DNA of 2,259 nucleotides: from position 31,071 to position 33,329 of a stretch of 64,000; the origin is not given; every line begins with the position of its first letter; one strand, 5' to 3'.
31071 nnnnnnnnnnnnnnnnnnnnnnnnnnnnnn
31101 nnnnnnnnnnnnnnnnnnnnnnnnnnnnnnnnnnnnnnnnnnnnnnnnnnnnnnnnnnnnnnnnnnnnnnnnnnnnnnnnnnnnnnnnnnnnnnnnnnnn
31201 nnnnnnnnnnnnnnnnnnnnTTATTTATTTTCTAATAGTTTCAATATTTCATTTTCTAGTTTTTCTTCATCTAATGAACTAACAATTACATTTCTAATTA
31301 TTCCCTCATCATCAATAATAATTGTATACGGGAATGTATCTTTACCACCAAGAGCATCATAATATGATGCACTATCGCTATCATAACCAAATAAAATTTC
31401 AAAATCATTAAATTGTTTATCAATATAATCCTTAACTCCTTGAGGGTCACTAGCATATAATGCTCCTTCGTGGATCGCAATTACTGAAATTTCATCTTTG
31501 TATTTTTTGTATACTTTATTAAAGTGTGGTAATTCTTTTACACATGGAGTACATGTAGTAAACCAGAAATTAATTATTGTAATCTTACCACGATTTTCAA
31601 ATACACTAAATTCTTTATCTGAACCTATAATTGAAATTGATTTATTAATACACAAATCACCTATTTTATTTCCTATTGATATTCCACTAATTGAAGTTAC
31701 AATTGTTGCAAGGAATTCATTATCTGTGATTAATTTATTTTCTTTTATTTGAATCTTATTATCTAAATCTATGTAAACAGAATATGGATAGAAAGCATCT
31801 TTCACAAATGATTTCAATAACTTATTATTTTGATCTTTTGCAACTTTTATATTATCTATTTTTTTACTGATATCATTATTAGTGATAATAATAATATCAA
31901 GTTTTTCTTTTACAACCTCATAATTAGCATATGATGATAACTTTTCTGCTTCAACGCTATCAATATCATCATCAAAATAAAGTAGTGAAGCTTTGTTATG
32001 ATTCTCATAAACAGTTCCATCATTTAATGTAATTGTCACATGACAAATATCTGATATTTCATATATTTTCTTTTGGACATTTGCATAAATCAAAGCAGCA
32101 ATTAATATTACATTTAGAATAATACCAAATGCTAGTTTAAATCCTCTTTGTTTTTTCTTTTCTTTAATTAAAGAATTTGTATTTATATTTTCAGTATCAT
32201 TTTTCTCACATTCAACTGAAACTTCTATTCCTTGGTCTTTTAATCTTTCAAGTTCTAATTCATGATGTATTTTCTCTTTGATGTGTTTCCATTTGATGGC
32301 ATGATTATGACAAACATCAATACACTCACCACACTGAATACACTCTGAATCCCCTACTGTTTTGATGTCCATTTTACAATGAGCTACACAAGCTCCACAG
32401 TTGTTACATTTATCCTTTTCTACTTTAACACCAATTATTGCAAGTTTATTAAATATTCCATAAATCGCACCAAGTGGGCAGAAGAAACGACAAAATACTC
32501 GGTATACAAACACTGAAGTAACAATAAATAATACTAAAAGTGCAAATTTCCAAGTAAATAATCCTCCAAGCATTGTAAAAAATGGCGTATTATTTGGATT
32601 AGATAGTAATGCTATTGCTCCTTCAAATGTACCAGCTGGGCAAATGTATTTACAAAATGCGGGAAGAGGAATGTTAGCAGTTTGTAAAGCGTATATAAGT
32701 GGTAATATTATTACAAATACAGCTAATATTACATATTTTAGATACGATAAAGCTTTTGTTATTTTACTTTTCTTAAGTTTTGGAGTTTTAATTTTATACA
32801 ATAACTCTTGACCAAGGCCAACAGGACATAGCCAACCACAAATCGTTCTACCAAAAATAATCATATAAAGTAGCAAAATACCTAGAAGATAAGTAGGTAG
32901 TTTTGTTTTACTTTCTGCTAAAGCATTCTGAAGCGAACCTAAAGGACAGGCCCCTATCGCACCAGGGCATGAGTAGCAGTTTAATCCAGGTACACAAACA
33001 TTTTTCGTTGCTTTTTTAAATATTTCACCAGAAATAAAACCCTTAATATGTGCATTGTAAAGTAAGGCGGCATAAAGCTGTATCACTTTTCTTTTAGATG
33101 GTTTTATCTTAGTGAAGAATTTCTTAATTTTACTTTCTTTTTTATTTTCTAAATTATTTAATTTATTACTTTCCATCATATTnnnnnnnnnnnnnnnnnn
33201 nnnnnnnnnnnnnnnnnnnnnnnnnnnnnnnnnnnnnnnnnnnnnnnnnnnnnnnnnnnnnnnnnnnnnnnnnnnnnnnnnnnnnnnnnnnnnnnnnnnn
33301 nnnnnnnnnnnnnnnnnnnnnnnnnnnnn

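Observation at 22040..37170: MoxR-DUF58-VWA-VWA chaperone module fused into an operon with a transmembrane thiol-redox relay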

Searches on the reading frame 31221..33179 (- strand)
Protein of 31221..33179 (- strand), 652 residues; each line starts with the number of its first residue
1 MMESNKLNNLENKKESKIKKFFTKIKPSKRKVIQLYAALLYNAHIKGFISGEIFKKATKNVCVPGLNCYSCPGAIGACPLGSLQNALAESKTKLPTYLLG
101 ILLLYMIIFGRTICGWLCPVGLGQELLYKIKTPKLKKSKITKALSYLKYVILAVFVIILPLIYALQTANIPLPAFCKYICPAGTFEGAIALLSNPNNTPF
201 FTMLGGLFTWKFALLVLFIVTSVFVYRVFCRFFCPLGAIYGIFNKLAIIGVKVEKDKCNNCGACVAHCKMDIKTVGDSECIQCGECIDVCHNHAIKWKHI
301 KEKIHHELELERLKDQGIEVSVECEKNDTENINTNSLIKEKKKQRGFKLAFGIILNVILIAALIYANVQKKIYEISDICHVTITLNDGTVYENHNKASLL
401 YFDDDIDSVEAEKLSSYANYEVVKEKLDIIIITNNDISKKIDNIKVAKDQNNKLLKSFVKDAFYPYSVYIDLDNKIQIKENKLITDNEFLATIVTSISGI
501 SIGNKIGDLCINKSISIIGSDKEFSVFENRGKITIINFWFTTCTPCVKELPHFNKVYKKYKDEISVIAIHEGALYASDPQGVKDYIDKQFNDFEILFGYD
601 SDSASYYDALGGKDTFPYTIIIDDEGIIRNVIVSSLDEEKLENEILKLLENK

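Call 4: search_protein_families(library=pfam, proteins=[window:31221-33179:-], max_evalue=0.01)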
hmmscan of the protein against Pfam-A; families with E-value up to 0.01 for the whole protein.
window:31221-33179:- (652 aa): 12 families
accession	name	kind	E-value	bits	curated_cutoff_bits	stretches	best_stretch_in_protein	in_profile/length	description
PF12801.12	Fer4_5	-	5.7e-19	68.3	22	2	99-131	10-41/48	4Fe-4S binding domain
PF00578.27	AhpC-TSA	-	5.5e-13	49.4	26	1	520-630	14-123/124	AhpC/TSA family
PF08534.16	Redoxin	-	3.3e-12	46.9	26.6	1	522-641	19-144/148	Redoxin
PF12838.12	Fer4_7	-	1.1e-06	29.4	27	1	280-300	2-22/52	4Fe-4S dicluster domain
PF13905.12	Thioredoxin_8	-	1.9e-06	28.6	27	1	531-627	1-93/94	Thioredoxin-like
PF13187.11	Fer4_9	-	6.4e-06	26.5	27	2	280-307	2-29/52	4Fe-4S dicluster domain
PF00037.32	Fer4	-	0.0002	21.5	21.1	1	252-271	2-21/24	4Fe-4S binding domain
PF13237.11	Fer4_10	-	0.00071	19.9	25.5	2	252-290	3-52/53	4Fe-4S dicluster domain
PF00085.26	Thioredoxin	-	0.00072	20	23.5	1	529-569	16-56/103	Thioredoxin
PF13746.11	Fer4_18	-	0.0037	17.9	27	0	254-293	57-98/114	4Fe-4S dicluster domain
PF12797.12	Fer4_2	-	0.004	17.5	24.5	1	251-269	3-21/22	4Fe-4S binding domain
PF12837.12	Fer4_6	-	0.0047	17.3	25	1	251-270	2-21/24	4Fe-4S binding domain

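Call 5: search_protein_families(library=ncbifam, proteins=[window:31221-33179:-], max_evalue=0.01)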
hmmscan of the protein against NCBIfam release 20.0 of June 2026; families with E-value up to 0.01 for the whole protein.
window:31221-33179:- (652 aa): 18 families
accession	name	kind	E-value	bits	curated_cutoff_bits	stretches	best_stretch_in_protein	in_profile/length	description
TIGR02163.1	napH_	subfamily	1.1e-25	90.6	213.05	2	206-298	150-254/255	NapH/MauN family ferredoxin-type protein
NF007013.0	PRK09477.1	equivalog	2.9e-20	72.5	234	2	206-301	173-280/286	quinol dehydrogenase ferredoxin subunit NapH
NF002854.0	PRK03147.1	subfamily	6.4e-16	58.7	170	1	520-644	51-168/176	thiol-disulfide oxidoreductase ResA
NF041202.1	StoA_CxxC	exception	1.1e-13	51.4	210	1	526-642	47-158/163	endospore biogenesis thiol-disulfide oxidoreductase StoA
NF046105.1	TransRegNosR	equivalog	1.8e-09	36.5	1000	1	104-289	490-661/680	transcriptional regulator NosR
NF047696.1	ThlDiSintTplARhiz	equivalog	7.9e-08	32.3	230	1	522-627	88-192/219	thiol:disulfide interchange protein TlpA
TIGR00385.1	dsbE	subfamily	2.2e-06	27.4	123.15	1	529-650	61-172/173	DsbE family thiol:disulfide interchange protein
NF047697.1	ThioredTrxAClost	equivalog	8.1e-05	22.7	140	1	526-568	13-54/105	thioredoxin TrxA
NF045874.1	Vhu_polyferre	exception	9.8e-05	21.2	600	1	228-324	36-133/381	F420-non-reducing hydrogenase associated-polyferredoxin VhuB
NF007382.0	PRK09898.1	equivalog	0.00017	21.2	213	1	230-300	131-206/208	ferredoxin-like protein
NF038196.1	ferrodoxin_EFR1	subfamily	0.0002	21.5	75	1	251-303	180-237/242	EFR1 family ferrodoxin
TIGR02912.1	sulfite_red_C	equivalog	0.00055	19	324.1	1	234-305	144-226/314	sulfite reductase subunit C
NF011941.0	PRK15412.1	equivalog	0.00069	19.2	359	1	529-650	66-177/185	thiol:disulfide interchange protein DsbE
NF005503.0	PRK07118.1-2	equivalog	0.00087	18.6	252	0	272-311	206-245/292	RnfABCDGE type electron transport complex subunit B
NF040770.1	hetero_SS_HdrA2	exception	0.0012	17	1100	1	249-303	570-631/777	CoB-CoM heterodisulfide reductase HdrA2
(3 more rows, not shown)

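Call 12: find_encoding_contigs(protein=window:31221-33179:-, flank=10000, max_places=6)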
Protein window:31221-33179:- (652 aa): 2 contigs read that carry it; 2 places shown.
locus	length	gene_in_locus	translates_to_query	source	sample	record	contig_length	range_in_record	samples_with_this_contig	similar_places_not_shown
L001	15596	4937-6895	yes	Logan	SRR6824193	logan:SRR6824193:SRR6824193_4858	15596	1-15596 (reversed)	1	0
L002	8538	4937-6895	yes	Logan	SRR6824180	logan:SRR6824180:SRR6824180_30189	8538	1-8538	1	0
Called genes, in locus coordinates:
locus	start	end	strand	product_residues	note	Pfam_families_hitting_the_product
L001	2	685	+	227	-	?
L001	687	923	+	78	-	-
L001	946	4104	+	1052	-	PF00578:AhpC-TSA, PF08534:Redoxin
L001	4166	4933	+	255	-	-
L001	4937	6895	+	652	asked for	PF13187:Fer4_9 (faint), PF12838:Fer4_7 (faint), PF12801:Fer4_5, PF00578:AhpC-TSA, PF08534:Redoxin, PF13905:Thioredoxin_8 (weak)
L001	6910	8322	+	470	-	-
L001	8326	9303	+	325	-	PF00493:MCM (weak), PF20030:bpMoxR, PF01078:Mg_chelatase (faint), PF00004:AAA (weak), PF07726:AAA_3, PF07728:AAA_5, PF17863:AAA_lid_2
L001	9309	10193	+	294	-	PF01882:DUF58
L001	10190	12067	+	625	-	PF07584:BatA, PF13519:VWA_2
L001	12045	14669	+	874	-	PF00092:VWA (weak), PF05762:VWA_CoxE (faint), PF13519:VWA_2 (weak), PF00092:VWA, PF13519:VWA_2, PF13768:VWA_3 (weak)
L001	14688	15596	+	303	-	?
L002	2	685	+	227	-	?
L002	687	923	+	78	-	-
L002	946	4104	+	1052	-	PF00578:AhpC-TSA, PF08534:Redoxin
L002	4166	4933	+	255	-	-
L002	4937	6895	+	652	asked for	PF13187:Fer4_9 (faint), PF12838:Fer4_7 (faint), PF12801:Fer4_5, PF00578:AhpC-TSA, PF08534:Redoxin, PF13905:Thioredoxin_8 (weak)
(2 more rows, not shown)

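Call 13: find_homologous_proteins(query=window:31221-33179:-, max_evalue=0.00001)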
Query window:31221-33179:- (652 aa): 5036 proteins with E <= 0.00001 among 8000 candidates; the best 120 are listed.
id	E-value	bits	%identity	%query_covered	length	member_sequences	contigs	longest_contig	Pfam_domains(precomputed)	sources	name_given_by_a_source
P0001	0.0e+0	1470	100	100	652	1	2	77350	PF12801.13,PF08534.17,PF13905.13,PF12838.13,PF00578.28,PF13187.12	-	-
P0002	6.5e-288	975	69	98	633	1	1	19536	PF12801.13,PF08534.17,PF00037.33,PF13905.13,PF12838.13,PF00578.28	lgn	-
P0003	2.2e-283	960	68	98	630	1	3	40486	PF12801.13,PF08534.17,PF00037.33,PF13905.13,PF12838.13,PF00578.28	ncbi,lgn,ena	-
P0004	1.9e-276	937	66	98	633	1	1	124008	PF12801.13,PF08534.17,PF00037.33,PF13905.13,PF12838.13,PF00578.28,PF13187.12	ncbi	-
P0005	2.3e-274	930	64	98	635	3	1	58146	PF12801.13,PF08534.17,PF12838.13,PF00578.28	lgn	-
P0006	1.1e-267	908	63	97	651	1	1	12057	PF12801.13,PF08534.17,PF13905.13,PF12838.13,PF00578.28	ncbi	-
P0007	4.4e-256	870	61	97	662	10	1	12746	PF12801.13,PF08534.17,PF13905.13,PF00578.28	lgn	-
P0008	2.6e-253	861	60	97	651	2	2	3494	PF12801.13,PF08534.17,PF00037.33,PF13905.13,PF00578.28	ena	-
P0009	4.0e-244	830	58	97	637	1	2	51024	PF12801.13,PF08534.17,PF00037.33,PF13905.13,PF00578.28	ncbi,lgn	-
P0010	8.7e-240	816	58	97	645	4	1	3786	PF12801.13,PF08534.17,PF00578.28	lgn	-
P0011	1.7e-238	812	58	97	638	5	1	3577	PF12801.13,PF08534.17,PF13905.13,PF00578.28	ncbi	-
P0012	4.5e-238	810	58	97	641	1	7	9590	PF12801.13,PF08534.17,PF13905.13,PF00578.28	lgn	-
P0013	6.0e-238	810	57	97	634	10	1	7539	PF12801.13,PF08534.17,PF13905.13,PF13098.14,PF12838.13,PF00578.28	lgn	-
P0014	1.7e-237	808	57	97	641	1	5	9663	PF12801.13,PF08534.17,PF13905.13,PF00578.28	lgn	-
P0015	2.1e-236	805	58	97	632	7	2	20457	PF12801.13,PF08534.17,PF13905.13,PF00578.28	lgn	-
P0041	1.6e-227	775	56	97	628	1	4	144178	PF12801.13,PF08534.17,PF13905.13,PF00578.28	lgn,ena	-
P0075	1.8e-214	732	53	97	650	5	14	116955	PF12801.13,PF08534.17,PF13905.13,PF00578.28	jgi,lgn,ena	-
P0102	1.3e-206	706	52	97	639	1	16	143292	PF12801.13,PF00085.27,PF08534.17,PF13905.13,PF12838.13,PF00578.28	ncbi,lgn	-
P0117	5.6e-189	648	49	97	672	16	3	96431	PF12801.13,PF00085.27,PF08534.17,PF13905.13,PF12838.13,PF00578.28,PF13187.12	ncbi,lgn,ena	-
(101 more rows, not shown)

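Call 15: find_related_loci(query=A1, collection=genome_contigs, flank=10000)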
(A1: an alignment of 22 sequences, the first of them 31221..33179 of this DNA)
Query A1 (652 aa) in genome_contigs; peptide patterns used: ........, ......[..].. (x = any residue, [..] = any of these).
599 stretches matched a pattern (row limit reached: there are more); 598 encode a relative of the query (tblastn E <= 1e-3); the best 80 are kept; 80 distinct loci.
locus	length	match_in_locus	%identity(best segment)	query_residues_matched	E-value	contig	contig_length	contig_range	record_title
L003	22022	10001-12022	47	17-652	2e-179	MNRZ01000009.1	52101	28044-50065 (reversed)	MAG: Clostridium sp. CAG:307_30_263 Ley3_66761_scaffold_762, whole genome shotgun sequence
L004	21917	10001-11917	47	12-651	3e-171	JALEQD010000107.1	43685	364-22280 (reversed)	MAG: Anaeroplasma sp. isolate SUG234 k141_3590979, whole genome shotgun sequence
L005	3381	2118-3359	57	16-443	1e-158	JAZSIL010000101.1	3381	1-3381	MAG: Bacilli bacterium isolate T1900044572_TS20190038.MAGScoT_cleanbin_000019 SGB_438_k141_1189643, whole genome shotgun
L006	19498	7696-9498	44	16-628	5e-149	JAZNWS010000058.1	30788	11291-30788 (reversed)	MAG: Eubacteriales bacterium isolate T1900044782_TS20190248.MAGScoT_cleanbin_000090 SGB_2579_k141_1088039, whole genome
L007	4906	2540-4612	42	3-650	5e-151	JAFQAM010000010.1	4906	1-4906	MAG: Clostridia bacterium isolate RGIG1642 Goat_Cecum-1__c16000, whole genome shotgun sequence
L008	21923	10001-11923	41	19-648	5e-141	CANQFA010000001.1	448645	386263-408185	MAG: uncultured Clostridia bacterium isolate Lapin-002__bin116 genome assembly, contig: Lapin-002__NODE_3_length_448645_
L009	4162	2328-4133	38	2-641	3e-142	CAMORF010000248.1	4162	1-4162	MAG: uncultured Clostridia bacterium isolate SRR873606_bin.72_metaWRAP_v1.3_MAG genome assembly, contig: NODE_70366_leng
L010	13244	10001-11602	40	21-642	2e-136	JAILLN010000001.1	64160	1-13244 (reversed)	MAG: Lachnospiraceae bacterium isolate RUI229 k141_13261550_flag=0_multi=41.8988_len=64160, whole genome shotgun sequenc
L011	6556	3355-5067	38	5-645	2e-136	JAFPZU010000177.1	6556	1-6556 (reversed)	MAG: Lachnospiraceae bacterium isolate RGIG1624 Goat_Abomasum.Co__c2418744, whole genome shotgun sequence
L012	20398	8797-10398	45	11-649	9e-136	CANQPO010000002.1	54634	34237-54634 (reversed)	MAG: uncultured Clostridia bacterium isolate Lapin-012__bin43 genome assembly, contig: Lapin-012__NODE_1101_length_54634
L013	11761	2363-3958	39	17-642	6e-134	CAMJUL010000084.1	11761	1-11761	MAG: uncultured Clostridia bacterium isolate SRR12081294_bin.45_metaWRAP_v1.3_MAG genome assembly, contig: ERZ12289768.7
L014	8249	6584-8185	65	16-651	7e-134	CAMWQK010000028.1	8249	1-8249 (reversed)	MAG TPA_asm: uncultured Clostridia bacterium isolate SRR14411243_bin.12_metawrap_v1.3_MAG genome assembly, contig: NODE.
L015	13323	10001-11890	41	17-651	3e-133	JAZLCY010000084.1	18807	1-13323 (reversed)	MAG: Eubacteriales bacterium isolate T1900045044_TC20190037.MAGScoT_cleanbin_000013 SGB_4491_k141_4250673, whole genome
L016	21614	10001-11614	37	29-642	7e-129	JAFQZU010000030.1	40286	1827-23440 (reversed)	MAG: Lachnospiraceae bacterium isolate RGIG2300 Goat_Duodenum.Co__c1165520, whole genome shotgun sequence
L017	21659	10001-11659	43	17-649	7e-127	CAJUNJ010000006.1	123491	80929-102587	MAG TPA_asm: uncultured Christensenellaceae bacterium isolate MGBC152987 genome assembly, contig: MGBC152987.6, whole ge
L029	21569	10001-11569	44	16-628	2e-123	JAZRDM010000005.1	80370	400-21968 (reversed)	MAG: Candidatus Scatosoma sp. isolate T1900045506_YK20190200.MAGScoT_cleanbin_000022 SGB_7533_k141_52247, whole genome s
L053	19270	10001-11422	66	25-650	2e-120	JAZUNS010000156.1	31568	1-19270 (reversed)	MAG: Eubacteriales bacterium isolate T1900044883_TS20190349.MAGScoT_cleanbin_000001 SGB_3215_k141_1280560, whole genome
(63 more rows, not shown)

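Call 21: find_encoding_contigs(protein=P0004, flank=10000, max_places=2)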
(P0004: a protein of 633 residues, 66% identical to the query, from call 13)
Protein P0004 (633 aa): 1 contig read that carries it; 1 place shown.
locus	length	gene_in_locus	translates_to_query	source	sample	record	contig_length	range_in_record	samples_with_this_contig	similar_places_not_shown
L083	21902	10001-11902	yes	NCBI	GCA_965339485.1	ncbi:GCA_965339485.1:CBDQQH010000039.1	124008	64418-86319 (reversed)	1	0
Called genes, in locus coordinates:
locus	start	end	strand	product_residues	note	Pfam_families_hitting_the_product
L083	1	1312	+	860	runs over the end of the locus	PF00496:SBP_bac_5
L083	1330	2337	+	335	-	PF00528:BPD_transp_1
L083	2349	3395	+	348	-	PF12911:OppC_N, PF00528:BPD_transp_1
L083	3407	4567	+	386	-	PF00005:ABC_tran, PF13304:AAA_21 (weak), PF08352:oligo_HPY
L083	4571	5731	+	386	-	PF00005:ABC_tran, PF13304:AAA_21 (faint), PF08352:oligo_HPY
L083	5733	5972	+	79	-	-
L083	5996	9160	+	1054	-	PF00578:AhpC-TSA (weak)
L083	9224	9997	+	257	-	-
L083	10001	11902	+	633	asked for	PF12838:Fer4_7 (faint), PF13187:Fer4_9 (faint), PF12801:Fer4_5, PF00037:Fer4 (faint), PF13905:Thioredoxin_8 (faint), PF00578:AhpC-TSA, PF08534:Redoxin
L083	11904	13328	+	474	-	-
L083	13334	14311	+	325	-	PF00493:MCM (weak), PF20030:bpMoxR, PF00004:AAA (weak), PF07726:AAA_3, PF07728:AAA_5, PF17863:AAA_lid_2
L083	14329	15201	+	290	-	PF01882:DUF58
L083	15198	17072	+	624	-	PF07584:BatA, PF13519:VWA_2 (weak)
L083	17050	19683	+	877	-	PF00092:VWA (weak), PF05762:VWA_CoxE (faint), PF13519:VWA_2, PF13768:VWA_3 (faint), PF00092:VWA, PF13519:VWA_2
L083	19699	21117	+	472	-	-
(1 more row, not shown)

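Call 22: find_encoding_contigs(protein=P0009, flank=10000, max_places=2)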
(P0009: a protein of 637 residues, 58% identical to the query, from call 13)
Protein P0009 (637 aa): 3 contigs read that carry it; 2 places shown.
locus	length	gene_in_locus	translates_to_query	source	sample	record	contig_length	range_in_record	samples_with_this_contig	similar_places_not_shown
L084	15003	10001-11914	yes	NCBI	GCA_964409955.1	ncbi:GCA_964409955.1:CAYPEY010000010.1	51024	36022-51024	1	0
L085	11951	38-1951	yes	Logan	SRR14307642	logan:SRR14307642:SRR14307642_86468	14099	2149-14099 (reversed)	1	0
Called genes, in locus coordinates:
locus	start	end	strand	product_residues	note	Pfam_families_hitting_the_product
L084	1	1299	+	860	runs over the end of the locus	PF00496:SBP_bac_5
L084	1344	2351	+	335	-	PF00528:BPD_transp_1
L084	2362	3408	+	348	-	PF12911:OppC_N, PF00528:BPD_transp_1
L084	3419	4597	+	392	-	PF00005:ABC_tran, PF13304:AAA_21 (weak), PF08352:oligo_HPY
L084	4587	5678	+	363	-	PF00005:ABC_tran, PF08352:oligo_HPY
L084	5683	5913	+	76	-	-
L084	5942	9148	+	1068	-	PF07523:Big_3 (weak), PF00578:AhpC-TSA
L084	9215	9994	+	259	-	-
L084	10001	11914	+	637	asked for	PF00037:Fer4 (faint), PF12801:Fer4_5, PF00578:AhpC-TSA, PF08534:Redoxin, PF13905:Thioredoxin_8 (weak)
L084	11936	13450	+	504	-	-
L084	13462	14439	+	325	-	PF20030:bpMoxR, PF00004:AAA (weak), PF07726:AAA_3, PF07728:AAA_5, PF17863:AAA_lid_2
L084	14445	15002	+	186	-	?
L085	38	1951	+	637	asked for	PF00037:Fer4 (faint), PF12801:Fer4_5, PF00578:AhpC-TSA, PF08534:Redoxin, PF13905:Thioredoxin_8 (weak)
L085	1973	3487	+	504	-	-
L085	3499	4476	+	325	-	PF20030:bpMoxR, PF00004:AAA (weak), PF07726:AAA_3, PF07728:AAA_5, PF17863:AAA_lid_2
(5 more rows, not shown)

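Call 23: find_encoding_contigs(protein=P0041, flank=10000, max_places=2)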
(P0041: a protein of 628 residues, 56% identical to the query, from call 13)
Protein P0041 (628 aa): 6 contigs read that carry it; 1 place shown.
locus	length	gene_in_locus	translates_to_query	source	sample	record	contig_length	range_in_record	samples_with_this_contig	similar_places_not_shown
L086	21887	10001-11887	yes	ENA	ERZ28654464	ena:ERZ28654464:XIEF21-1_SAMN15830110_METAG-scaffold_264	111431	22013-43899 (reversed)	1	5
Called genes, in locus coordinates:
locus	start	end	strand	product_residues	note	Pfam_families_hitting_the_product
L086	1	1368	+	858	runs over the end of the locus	PF00496:SBP_bac_5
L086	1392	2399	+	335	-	PF00528:BPD_transp_1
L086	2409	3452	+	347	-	PF12911:OppC_N, PF00528:BPD_transp_1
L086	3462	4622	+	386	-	PF00005:ABC_tran, PF13304:AAA_21 (weak), PF08352:oligo_HPY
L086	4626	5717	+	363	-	PF00005:ABC_tran, PF02463:SMC_N (weak), PF08352:oligo_HPY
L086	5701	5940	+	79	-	-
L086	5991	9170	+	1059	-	PF00578:AhpC-TSA, PF08534:Redoxin (weak)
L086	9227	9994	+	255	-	-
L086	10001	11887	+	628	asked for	PF12801:Fer4_5, PF00578:AhpC-TSA, PF08534:Redoxin, PF13905:Thioredoxin_8 (weak)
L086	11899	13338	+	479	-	-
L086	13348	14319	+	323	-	PF00493:MCM (weak), PF20030:bpMoxR, PF01078:Mg_chelatase (faint), PF07726:AAA_3, PF07728:AAA_5, PF00004:AAA, PF17863:AAA_lid_2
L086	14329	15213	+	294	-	PF01882:DUF58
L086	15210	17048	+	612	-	PF07584:BatA, PF13519:VWA_2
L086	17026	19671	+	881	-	PF05762:VWA_CoxE (faint), PF00092:VWA (weak), PF13519:VWA_2, PF00092:VWA, PF13519:VWA_2, PF13768:VWA_3 (weak)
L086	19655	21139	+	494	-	-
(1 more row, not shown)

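Call 24: find_encoding_contigs(protein=P0102, flank=10000, max_places=1)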
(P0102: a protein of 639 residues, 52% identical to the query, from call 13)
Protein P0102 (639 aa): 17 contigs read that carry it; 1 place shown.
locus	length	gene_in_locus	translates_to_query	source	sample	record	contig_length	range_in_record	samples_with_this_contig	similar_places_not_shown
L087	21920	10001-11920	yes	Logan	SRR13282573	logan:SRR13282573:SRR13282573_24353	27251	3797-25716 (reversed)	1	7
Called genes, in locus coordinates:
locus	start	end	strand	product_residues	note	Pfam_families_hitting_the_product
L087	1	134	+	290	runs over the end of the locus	PF02673:BacA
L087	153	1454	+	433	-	PF07613:DUF1576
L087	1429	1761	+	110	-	-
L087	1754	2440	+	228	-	PF01569:PAP2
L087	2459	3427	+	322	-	PF02424:ApbE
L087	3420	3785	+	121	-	PF07009:NusG_II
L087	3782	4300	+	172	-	PF07456:Hpre_diP_synt_I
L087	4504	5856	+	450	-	PF03951:Gln-synt_N, PF00120:Gln-synt_C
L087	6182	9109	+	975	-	PF07523:Big_3 (weak), PF00578:AhpC-TSA, PF08534:Redoxin, PF13905:Thioredoxin_8 (weak)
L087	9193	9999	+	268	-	-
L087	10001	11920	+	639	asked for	PF12838:Fer4_7 (faint), PF12801:Fer4_5 (weak), PF00578:AhpC-TSA, PF08534:Redoxin, PF00085:Thioredoxin (weak), PF13905:Thioredoxin_8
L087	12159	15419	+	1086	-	-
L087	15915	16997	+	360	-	PF00266:Aminotran_5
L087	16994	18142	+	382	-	PF00389:2-Hacid_dh, PF02826:2-Hacid_dh_C, PF07991:KARI_N (weak), PF03446:NAD_binding_2 (weak)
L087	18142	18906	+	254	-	PF01261:AP_endonuc_2 (weak)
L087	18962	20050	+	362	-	-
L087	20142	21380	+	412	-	PF00275:EPSP_synthase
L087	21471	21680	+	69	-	PF01197:Ribosomal_L31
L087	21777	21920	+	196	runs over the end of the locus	PF00265:TK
